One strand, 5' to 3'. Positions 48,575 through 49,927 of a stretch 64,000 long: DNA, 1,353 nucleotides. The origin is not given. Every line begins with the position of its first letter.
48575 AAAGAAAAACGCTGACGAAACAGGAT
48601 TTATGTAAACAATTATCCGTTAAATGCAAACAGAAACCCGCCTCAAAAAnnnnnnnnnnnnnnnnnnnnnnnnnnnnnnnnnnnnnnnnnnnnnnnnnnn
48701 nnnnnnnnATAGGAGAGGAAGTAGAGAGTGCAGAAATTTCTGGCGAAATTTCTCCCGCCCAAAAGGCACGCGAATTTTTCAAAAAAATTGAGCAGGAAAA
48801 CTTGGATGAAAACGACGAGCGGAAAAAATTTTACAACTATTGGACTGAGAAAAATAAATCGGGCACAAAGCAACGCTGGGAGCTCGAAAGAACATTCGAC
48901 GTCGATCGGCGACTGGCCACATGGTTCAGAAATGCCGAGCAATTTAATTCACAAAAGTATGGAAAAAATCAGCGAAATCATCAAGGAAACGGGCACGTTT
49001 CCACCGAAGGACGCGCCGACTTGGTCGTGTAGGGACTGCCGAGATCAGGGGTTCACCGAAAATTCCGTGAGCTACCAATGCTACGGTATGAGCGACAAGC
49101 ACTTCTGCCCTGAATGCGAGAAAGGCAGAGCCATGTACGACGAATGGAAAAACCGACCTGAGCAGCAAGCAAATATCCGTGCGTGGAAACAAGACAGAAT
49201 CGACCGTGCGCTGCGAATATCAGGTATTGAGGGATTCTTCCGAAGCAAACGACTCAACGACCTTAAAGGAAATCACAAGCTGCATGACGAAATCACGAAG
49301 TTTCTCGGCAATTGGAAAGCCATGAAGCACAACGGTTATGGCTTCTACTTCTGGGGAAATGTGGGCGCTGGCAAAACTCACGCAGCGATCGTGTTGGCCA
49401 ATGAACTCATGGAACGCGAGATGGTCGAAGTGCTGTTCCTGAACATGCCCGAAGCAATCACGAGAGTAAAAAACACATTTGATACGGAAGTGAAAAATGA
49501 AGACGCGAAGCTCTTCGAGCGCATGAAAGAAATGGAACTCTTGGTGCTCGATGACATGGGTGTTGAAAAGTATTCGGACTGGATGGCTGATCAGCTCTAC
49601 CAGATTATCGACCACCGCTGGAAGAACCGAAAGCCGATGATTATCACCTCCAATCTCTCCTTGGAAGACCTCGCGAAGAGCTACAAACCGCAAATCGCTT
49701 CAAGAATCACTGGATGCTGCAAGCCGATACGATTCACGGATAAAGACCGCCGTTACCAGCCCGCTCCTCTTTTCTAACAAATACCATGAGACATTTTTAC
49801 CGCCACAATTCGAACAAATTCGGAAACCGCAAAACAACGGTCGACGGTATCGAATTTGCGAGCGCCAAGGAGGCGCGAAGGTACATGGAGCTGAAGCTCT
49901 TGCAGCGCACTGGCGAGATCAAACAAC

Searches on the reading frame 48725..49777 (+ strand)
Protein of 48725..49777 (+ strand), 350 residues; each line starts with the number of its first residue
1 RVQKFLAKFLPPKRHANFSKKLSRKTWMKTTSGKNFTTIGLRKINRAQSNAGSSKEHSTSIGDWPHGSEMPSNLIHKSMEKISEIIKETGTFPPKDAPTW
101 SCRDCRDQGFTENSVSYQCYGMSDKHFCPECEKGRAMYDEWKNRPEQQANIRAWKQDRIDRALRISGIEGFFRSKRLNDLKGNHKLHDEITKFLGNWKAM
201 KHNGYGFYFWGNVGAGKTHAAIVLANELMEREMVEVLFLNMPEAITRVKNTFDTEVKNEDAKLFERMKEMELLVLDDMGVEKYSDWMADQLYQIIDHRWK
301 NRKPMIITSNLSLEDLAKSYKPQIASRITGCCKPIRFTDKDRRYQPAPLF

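Call 76: search_protein_families(library=pfam, max_evalue=0.001, proteins=[window:48725-49777:+])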
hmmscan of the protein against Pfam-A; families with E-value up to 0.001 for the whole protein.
window:48725-49777:+ (350 aa): 3 families
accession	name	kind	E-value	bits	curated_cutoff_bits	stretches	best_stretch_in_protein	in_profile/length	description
PF01695.23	IstB_IS21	-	1.2e-13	51.5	24.1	1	209-316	97-199/238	IstB-like ATP binding protein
PF00308.24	Bac_DnaA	-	1.5e-06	29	23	1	206-317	36-145/162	Bacterial DnaA ATPAse domain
PF04851.21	ResIII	-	0.00033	21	22.5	1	195-262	13-83/164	Type III restriction enzyme, res subunit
